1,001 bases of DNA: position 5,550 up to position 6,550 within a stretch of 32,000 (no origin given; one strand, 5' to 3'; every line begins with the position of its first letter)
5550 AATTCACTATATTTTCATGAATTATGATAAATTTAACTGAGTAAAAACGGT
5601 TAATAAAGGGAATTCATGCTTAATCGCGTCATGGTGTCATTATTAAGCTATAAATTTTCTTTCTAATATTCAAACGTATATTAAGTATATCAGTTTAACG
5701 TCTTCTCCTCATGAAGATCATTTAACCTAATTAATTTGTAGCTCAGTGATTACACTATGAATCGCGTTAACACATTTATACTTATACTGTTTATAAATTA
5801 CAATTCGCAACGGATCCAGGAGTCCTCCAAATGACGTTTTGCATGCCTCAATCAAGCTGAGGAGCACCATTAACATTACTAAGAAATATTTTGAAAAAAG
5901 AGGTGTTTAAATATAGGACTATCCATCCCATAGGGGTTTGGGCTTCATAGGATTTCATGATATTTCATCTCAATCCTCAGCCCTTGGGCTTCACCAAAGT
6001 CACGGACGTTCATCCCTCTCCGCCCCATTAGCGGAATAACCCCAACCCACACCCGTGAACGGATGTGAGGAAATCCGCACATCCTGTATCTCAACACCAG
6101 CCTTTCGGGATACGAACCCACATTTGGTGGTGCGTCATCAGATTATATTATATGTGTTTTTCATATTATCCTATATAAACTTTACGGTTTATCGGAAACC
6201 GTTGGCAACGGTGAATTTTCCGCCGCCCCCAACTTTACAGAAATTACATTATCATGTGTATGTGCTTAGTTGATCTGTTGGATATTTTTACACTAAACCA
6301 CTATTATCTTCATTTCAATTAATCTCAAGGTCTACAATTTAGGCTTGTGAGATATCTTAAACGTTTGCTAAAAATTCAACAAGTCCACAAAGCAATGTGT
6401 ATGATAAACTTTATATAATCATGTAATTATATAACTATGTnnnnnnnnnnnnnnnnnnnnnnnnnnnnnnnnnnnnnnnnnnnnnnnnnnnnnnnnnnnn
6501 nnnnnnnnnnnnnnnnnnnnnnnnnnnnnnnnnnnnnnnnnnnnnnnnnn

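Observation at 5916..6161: GC-rich repeat copy with ncRNA-gene architecture (own TATA box, structured body, oligo-T)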

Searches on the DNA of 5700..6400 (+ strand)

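Call 11: search_rna_families(source=window, start=5700, end=6400, threshold=evalue, max_evalue=10, show_alignments=3)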
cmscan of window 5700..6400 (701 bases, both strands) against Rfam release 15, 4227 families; matches with E-value up to 10: 1.
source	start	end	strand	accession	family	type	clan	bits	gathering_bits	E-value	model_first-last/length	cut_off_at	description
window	6030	6081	-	RF02246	Six3os1_1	Gene; lncRNA;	-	13.1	50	2.7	1-87/87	no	Six3os1 conserved region 1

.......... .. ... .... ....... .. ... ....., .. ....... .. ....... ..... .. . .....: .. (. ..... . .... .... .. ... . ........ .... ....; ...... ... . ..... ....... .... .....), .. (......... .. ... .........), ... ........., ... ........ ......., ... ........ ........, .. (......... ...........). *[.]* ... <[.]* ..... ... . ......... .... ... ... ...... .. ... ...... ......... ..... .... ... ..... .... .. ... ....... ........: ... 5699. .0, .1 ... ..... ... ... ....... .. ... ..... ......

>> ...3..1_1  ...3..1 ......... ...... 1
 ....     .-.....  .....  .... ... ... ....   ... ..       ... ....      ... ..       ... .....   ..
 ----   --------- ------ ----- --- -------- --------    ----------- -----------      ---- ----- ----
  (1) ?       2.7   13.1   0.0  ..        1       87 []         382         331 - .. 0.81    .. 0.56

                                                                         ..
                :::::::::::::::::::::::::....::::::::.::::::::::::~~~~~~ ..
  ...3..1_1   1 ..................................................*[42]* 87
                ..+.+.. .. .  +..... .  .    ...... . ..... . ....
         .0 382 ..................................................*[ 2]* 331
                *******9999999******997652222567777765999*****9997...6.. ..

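Call 15: search_dna_similar(query=window:5900-6215:+, collection=plasmids, mode=distant, max_evalue=0.01)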
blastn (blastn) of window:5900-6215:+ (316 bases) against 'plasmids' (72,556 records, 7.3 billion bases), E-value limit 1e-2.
Records with a match: 1; places in all: 2; records where one place covers at least 80% of the query: 0.
Best place of each record, by identity: 80-90% 1.
By first word of the organism name: Sulfolobus 1.
By predicted mobility (MOB-suite, as given by PLSDB): non-mobilizable 1.
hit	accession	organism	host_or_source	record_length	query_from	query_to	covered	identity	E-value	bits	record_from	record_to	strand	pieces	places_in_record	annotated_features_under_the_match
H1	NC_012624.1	Sulfolobus islandicus Y.N.15.51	-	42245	34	151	37%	80.5%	5e-23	115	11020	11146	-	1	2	RNA-guided endonuclease TnpB family protein | hypothetical protein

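Call 16: search_dna_similar(query=window:5900-6215:+, collection=phages, mode=distant, max_evalue=0.01)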
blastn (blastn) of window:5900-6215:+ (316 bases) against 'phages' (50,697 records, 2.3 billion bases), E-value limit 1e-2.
Records with a match: 7; places in all: 11; records where one place covers at least 80% of the query: 0.
Best place of each record, by identity: 80-90% 4; 60-80% 3.
By first word of the organism name: Sulfolobus 5; Acidianus 2.
By host as written in the record: Acidianus sp. CHAS 2; - 2; Sulfolobus solfataricus P2 2; Sulfolobus islandicus REY15A 1.
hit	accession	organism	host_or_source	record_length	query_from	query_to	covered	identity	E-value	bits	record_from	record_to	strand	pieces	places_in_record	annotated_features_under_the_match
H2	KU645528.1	Acidianus tailed spindle virus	Acidianus sp. CHAS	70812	32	187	49%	80.4%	2e-35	155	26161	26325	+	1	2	transposase | hypothetical protein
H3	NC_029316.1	Acidianus tailed spindle virus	Acidianus sp. CHAS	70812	32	187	49%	80.4%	2e-35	155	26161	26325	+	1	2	transposase | hypothetical protein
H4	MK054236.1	Sulfolobus spindle-shaped virus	Norris Geyser Basin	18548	34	151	37%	81.3%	4e-25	120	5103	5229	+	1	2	hypothetical protein (x2)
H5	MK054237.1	Sulfolobus spindle-shaped virus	Norris Geyser Basin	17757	34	151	37%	81.3%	4e-25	120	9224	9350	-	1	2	hypothetical protein (x2)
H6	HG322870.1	Sulfolobus monocaudavirus SMV1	Sulfolobus solfataricus P2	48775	34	151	37%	77.3%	2e-16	92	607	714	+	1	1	hypothetical protein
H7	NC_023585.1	Sulfolobus monocaudavirus SMV1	Sulfolobus solfataricus P2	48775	34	151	37%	77.3%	2e-16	92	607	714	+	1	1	hypothetical protein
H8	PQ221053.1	Sulfolobus phage SMV1a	Sulfolobus islandicus REY15A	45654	34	151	37%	77.3%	2e-16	92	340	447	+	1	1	hypothetical protein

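Call 17: get_annotated_region(hit=H2, flank=3000)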
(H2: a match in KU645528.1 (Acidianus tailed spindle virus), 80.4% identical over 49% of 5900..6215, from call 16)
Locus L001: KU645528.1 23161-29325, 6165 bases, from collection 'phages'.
description: Acidianus tailed spindle virus isolate 1, complete genome.
organism: Acidianus tailed spindle virus (NCBI taxid 1797140)
taxonomy: Viruses; Bicaudaviridae
host: Acidianus sp. CHAS; source: -; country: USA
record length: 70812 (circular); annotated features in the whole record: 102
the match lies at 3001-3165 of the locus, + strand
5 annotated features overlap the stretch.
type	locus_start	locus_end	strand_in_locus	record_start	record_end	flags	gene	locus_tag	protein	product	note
CDS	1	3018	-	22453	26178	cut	-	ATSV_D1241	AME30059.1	hypothetical protein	conserved large spindle virus protein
CDS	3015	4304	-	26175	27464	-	-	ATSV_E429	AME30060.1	transposase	-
CDS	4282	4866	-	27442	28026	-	-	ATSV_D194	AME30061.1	transposase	-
CDS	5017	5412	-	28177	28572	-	-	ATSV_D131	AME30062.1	hypothetical protein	-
CDS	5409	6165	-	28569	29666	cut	-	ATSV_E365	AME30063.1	hypothetical protein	-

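Call 18: get_annotated_region(hit=H1, flank=3000)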
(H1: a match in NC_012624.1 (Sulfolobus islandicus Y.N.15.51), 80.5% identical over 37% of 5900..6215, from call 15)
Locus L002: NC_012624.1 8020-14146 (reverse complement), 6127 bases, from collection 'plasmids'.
description: Sulfolobus islandicus Y.N.15.51 plasmid pYN01, complete sequence
organism: Sulfolobus islandicus Y.N.15.51 (NCBI taxid 419942)
taxonomy: Archaea; Thermoproteota; Thermoprotei; Sulfolobales; Sulfolobaceae; Sulfolobus; Sulfolobus islandicus; Sulfolobus islandicus Y.N.15.51
host: -; source: -; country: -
typing (MOB-suite, as given by PLSDB): non-mobilizable
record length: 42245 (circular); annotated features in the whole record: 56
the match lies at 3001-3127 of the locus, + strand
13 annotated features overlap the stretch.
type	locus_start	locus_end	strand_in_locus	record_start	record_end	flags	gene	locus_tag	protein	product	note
CDS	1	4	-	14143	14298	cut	-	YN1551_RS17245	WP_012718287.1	hypothetical protein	-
CDS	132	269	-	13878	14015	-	-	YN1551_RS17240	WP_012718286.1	hypothetical protein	-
CDS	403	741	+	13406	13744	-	-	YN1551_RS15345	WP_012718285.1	hypothetical protein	-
CDS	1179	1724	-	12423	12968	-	-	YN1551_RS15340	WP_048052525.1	hypothetical protein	-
CDS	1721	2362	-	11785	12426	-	-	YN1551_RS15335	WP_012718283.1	hypothetical protein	-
CDS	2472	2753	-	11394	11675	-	-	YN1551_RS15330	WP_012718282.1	hypothetical protein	-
CDS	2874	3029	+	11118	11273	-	-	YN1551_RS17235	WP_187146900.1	hypothetical protein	-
CDS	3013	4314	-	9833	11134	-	-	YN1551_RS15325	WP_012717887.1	RNA-guided endonuclease TnpB family protein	-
CDS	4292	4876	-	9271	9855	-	-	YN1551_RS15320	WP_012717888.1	IS607-like element ISSis5 family transposase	GO:0006313 - DNA transposition [Evidence IEA]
CDS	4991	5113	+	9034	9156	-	-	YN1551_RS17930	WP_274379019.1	hypothetical protein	-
CDS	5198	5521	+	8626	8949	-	-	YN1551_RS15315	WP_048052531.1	hypothetical protein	-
CDS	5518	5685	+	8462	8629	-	-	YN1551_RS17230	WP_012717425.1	hypothetical protein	-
CDS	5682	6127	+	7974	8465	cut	-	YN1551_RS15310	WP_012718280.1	hypothetical protein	-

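Call 19: get_annotated_region(hit=H4, flank=3000)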
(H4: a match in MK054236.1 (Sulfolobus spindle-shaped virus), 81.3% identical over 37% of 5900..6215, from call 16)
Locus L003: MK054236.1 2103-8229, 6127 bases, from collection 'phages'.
description: Sulfolobus spindle-shaped virus strain SSV10, complete genome.
organism: Sulfolobus spindle-shaped virus (NCBI taxid 2491899)
taxonomy: Viruses; Fuselloviridae; Alphafusellovirus
host: -; source: Norris Geyser Basin; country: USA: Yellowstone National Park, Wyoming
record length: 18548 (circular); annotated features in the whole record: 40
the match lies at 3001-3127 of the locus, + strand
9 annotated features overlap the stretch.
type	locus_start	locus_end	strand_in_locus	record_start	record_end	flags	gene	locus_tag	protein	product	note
CDS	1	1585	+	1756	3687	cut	-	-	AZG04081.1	hypothetical protein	-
CDS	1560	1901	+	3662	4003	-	-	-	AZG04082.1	hypothetical protein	-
CDS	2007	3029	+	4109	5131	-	-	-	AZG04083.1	hypothetical protein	-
CDS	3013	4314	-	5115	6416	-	-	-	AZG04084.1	hypothetical protein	-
CDS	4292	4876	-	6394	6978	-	-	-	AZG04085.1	hypothetical protein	-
CDS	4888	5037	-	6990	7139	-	-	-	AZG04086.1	hypothetical protein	-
CDS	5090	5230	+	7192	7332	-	-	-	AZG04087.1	hypothetical protein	-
CDS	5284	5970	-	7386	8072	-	-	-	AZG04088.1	hypothetical protein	-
CDS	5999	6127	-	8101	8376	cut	-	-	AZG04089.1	hypothetical protein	-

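Call 70: build_rna_model(alignment_id=A2, structure=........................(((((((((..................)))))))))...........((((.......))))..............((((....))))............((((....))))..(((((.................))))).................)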
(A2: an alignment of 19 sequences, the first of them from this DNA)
Model R1 built from alignment A2 (19 sequences, 182 columns); structure: as given.
model positions 168; base pairs 26; branch points 4; effective number of sequences 1.77; information 0.589 bits per position. Calibrated on 0.2 Mb of random sequence (short: E-values are rough).
structure used (alignment columns):
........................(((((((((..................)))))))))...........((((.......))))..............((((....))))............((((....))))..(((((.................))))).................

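Call 71: search_with_rna_model(model_id=R1, sources=[window, L001, L002, L003, L004, L005, L006, L007, L008, L009, L010, L011, L012, L013, L014, L015, L016, L017, L018, L019, L020, L021, L022, L023, L024, L025, L026, L027, L028, L029, L033, L034, L035, L036, L037, L038, L039, L040, L041, L042, L043, L044, L045, L046, L047, L048, L049, L050, L051, L052, L053, L054, L055, L056, L057, L058, L059, L060, L061, L062, L063, L064, L065, L066, L067, L068, L069, L070, L071, L072, L073], max_evalue=0.001, make_alignment=true)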
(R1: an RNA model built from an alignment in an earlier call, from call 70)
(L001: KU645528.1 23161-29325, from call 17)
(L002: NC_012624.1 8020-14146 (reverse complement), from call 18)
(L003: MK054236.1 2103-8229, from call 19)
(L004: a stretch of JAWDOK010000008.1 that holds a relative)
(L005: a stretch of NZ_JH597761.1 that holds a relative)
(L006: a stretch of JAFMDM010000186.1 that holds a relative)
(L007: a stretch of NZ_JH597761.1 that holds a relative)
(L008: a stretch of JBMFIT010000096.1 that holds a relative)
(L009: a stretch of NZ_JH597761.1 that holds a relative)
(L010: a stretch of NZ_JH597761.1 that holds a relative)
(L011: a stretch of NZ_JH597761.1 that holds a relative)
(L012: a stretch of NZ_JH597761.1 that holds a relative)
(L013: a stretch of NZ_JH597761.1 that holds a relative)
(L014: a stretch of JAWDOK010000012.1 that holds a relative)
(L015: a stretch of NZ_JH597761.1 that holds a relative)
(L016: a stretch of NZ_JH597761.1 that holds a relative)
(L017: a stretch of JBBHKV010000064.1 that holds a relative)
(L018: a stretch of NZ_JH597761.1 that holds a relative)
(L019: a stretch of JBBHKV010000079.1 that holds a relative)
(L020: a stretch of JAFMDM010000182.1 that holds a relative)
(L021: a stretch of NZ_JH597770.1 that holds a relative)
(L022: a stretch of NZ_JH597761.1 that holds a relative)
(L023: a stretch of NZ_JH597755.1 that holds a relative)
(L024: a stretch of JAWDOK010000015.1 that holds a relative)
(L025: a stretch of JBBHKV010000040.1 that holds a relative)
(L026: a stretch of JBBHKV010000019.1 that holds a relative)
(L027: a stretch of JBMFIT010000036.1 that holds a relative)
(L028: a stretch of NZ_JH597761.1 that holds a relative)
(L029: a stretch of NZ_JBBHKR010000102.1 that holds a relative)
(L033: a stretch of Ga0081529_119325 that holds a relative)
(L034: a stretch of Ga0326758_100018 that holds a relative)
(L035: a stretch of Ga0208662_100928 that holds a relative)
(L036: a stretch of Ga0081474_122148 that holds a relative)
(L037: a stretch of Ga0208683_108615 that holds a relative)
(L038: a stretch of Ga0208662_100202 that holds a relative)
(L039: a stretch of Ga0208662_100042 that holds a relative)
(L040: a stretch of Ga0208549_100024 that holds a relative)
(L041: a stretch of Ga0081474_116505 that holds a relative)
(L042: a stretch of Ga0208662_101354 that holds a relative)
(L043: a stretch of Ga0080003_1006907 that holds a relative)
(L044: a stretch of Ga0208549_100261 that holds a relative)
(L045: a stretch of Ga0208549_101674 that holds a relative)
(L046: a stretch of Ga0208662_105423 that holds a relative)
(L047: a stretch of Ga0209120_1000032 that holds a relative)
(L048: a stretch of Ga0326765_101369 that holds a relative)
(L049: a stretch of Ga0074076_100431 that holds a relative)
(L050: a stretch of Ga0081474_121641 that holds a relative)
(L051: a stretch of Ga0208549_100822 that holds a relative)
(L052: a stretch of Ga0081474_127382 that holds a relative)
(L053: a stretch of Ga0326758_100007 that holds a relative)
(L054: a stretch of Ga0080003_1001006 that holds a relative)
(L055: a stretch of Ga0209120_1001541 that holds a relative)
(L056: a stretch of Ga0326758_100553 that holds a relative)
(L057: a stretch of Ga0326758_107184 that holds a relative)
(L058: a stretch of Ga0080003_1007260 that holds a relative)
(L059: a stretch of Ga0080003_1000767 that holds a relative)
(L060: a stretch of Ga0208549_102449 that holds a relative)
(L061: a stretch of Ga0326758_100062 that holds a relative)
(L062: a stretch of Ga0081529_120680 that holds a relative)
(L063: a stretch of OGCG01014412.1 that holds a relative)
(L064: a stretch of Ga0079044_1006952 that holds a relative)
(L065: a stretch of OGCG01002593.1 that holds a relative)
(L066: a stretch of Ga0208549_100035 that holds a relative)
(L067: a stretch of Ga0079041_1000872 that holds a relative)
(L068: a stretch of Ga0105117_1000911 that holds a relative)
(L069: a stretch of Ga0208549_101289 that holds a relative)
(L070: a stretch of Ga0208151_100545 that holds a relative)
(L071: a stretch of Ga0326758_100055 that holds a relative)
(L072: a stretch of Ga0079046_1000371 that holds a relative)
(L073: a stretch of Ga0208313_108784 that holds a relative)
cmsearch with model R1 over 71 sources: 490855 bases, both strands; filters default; matches with E-value up to 0.001: 72.
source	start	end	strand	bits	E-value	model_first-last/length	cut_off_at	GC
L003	3001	3174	-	189.4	7.8e-54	1-168/168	no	0.55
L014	7641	7802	-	188.8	1.2e-53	1-168/168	no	0.51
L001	3003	3164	-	186.7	5e-53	1-168/168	no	0.5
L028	1631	1804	+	186.3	6.7e-53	1-168/168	no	0.55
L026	639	812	+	185.1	1.5e-52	1-168/168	no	0.55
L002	3001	3174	-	184.6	2.2e-52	1-168/168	no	0.55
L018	6000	6166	-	182.7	7.5e-52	1-168/168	no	0.51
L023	5306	5479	+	179.6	6.6e-51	1-168/168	no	0.55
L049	1042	1196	+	176.2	6.5e-50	1-168/168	no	0.54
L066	3575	3730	+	175.1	1.4e-49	1-168/168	no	0.52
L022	5505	5670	+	175.1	1.4e-49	1-168/168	no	0.54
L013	851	1024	+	175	1.5e-49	1-168/168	no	0.59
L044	4624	4777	-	174.8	1.8e-49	1-168/168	no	0.55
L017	2236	2391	+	172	1.2e-48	1-168/168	no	0.53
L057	830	985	+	171.6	1.5e-48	1-168/168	no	0.52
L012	6022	6184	-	168.4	1.4e-47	1-168/168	no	0.57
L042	3107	3263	-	166.7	4.5e-47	1-168/168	no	0.53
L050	2929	3084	+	166.6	4.6e-47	1-168/168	no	0.54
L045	5330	5478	-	164.4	2e-46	1-168/168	no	0.53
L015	5490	5656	-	164.2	2.4e-46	1-168/168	no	0.53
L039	1577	1740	-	163.7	3.4e-46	1-168/168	no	0.54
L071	2996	3151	-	163.7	3.5e-46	1-168/168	no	0.52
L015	7829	7992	-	161.6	1.5e-45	1-168/168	no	0.55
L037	1675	1823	-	160.9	2.3e-45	1-168/168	no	0.52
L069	1774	1922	+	160.9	2.3e-45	1-168/168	no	0.52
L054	1627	1790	+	160.4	3.2e-45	1-168/168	no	0.53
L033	1586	1734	-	160.2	3.8e-45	1-168/168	no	0.54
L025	1525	1688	-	159.8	4.8e-45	1-168/168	no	0.53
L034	1990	2153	-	159.8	4.8e-45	1-168/168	no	0.53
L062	157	320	+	158.9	9.1e-45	1-168/168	no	0.54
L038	318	481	+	157.5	2.3e-44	1-168/168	no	0.52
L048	2679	2841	+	157.1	3.1e-44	1-168/168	no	0.52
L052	3677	3840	-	156.6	4.4e-44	1-168/168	no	0.52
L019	1120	1283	+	156.5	4.8e-44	1-168/168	no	0.53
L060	2201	2346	-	154.3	2e-43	1-168/168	no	0.5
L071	5107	5258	-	153.9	2.8e-43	1-168/168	no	0.53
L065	5980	6131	+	152.8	5.9e-43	1-168/168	no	0.51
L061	329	492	-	152.1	9.6e-43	1-168/168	no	0.52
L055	285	436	+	152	1e-42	1-168/168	no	0.51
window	5933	6085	-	151.7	1.2e-42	1-168/168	no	0.52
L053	8659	8822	+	151.6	1.4e-42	1-168/168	no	0.53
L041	11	168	-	151.5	1.5e-42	1-168/168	no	0.52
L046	1948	2105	+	151.5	1.5e-42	1-168/168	no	0.52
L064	328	485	+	151.5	1.5e-42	1-168/168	no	0.52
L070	788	945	+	151.5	1.5e-42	1-168/168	no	0.52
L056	3747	3910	-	150.7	2.5e-42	1-168/168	no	0.54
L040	576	727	-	147.4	2.3e-41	1-168/168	no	0.51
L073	1171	1320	+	144.2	2.1e-40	1-160/168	3'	0.53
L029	4025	4170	+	144.2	2.2e-40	1-168/168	no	0.51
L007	4414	4563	-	144.1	2.2e-40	1-168/168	no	0.56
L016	1351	1508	-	141.8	1.1e-39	1-168/168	no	0.51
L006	1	119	+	140.2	3.2e-39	52-168/168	5'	0.53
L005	854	999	+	139.7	4.4e-39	1-168/168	no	0.53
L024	1993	2130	+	136.3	4.8e-38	1-168/168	no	0.48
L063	895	1045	-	132.6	6e-37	1-168/168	no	0.51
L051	404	533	-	122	8.2e-34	1-168/168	no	0.49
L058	1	139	-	120.5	2.3e-33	1-150/168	3'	0.53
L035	9073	9210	+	114.7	1.2e-31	1-142/168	3'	0.55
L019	7893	8000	-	111.8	8.5e-31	66-168/168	5'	0.53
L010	3163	3331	-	105.5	6.4e-29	1-168/168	no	0.48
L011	2651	2811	+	96.1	4e-26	1-168/168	no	0.43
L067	6166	6286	+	93.9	1.9e-25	1-125/168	3'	0.58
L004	1554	1706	-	93.7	2.1e-25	1-168/168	no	0.41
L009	3951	4060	-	80.1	2.3e-21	1-168/168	no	0.43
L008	1814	1938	-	72.8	3.3e-19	1-168/168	no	0.54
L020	2675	2736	-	71.3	9.5e-19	107-168/168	5'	0.45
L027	6721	6884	+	59.7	2.6e-15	1-168/168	no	0.54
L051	11981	12077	+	42.5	3.3e-10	1-168/168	no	0.45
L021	6705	6849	-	32.3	3.6e-07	1-168/168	no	0.49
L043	3276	3342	+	31.9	4.8e-07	1-76/168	3'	0.58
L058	1550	1685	-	29.1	3.1e-06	1-168/168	no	0.55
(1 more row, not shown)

Alignment A5: 72 matches aligned to the model, 256 columns, each read 5' to 3' on its own strand. Consensus structure (alignment columns), stored with it:
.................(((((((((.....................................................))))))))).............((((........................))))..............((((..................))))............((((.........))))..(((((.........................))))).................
